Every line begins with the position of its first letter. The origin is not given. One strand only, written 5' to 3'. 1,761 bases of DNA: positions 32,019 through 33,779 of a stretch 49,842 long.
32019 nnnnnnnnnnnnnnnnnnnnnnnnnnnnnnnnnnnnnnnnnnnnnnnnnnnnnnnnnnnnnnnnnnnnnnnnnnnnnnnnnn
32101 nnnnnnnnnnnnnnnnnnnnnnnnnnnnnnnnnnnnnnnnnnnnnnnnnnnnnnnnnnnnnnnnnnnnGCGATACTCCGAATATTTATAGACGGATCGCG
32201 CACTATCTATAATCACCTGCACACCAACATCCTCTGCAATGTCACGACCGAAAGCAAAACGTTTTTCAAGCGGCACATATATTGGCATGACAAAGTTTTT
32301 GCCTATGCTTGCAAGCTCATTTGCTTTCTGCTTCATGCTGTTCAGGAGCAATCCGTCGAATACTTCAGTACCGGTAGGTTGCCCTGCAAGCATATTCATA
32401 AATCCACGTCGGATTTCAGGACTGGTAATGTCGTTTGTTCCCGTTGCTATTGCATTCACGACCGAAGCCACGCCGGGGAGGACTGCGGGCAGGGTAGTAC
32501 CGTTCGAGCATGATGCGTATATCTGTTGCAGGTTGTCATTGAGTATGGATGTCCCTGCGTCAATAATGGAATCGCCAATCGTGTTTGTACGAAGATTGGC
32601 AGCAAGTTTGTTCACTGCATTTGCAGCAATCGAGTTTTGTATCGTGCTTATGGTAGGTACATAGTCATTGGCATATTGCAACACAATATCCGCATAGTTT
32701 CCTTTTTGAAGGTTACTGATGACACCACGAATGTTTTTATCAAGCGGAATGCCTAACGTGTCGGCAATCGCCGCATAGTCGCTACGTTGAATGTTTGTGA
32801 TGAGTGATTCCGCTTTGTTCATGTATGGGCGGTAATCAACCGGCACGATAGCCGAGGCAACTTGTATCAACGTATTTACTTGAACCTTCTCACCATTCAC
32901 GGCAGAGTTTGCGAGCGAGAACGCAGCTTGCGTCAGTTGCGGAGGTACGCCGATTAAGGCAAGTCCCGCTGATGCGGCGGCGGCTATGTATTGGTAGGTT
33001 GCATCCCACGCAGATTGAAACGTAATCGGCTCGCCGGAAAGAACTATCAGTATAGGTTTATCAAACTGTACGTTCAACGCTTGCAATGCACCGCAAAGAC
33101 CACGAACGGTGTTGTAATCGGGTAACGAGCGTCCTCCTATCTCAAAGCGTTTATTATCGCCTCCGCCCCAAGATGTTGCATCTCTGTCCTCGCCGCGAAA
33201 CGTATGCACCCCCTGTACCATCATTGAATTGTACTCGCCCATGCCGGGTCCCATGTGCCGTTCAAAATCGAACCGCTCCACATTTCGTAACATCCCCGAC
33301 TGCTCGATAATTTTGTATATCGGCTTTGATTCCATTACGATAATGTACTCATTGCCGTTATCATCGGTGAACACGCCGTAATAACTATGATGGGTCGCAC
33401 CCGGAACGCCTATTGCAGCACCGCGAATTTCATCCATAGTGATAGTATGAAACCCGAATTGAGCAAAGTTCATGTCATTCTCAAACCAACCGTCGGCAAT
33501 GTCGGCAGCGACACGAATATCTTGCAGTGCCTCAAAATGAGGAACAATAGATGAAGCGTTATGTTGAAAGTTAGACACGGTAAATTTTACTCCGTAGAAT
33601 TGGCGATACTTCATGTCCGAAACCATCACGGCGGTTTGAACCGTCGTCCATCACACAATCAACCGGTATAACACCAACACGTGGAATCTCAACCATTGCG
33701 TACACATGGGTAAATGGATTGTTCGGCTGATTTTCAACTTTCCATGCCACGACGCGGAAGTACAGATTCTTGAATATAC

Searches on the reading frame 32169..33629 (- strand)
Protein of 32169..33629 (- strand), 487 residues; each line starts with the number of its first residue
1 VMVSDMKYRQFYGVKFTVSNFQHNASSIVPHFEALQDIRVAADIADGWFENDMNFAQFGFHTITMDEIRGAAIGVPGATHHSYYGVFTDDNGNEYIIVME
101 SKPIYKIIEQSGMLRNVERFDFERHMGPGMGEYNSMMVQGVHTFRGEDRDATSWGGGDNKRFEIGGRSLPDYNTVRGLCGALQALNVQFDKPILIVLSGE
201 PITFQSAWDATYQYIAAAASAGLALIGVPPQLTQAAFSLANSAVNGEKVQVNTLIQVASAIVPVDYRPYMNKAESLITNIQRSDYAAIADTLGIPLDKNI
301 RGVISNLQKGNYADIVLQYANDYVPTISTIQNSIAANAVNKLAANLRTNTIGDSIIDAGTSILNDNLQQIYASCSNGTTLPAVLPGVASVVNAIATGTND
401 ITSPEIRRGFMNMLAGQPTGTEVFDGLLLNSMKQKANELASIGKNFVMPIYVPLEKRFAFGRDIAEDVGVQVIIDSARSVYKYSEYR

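Call 9: search_protein_families(library=phrogs, proteins=[window:32169-33629:-], max_evalue=0.001)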
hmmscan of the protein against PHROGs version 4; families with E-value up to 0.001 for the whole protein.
window:32169-33629:- (487 aa): 0 families

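Call 11: search_protein_families(library=pfam, proteins=[window:32169-33629:-], max_evalue=0.01)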
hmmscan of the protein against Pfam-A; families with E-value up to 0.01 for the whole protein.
window:32169-33629:- (487 aa): 0 families

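Call 96: search_solved_structures(query=window:32169-33626:-, max_evalue=10)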
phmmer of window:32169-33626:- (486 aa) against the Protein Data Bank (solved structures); distinct sequences matched with E-value up to 10: 0.
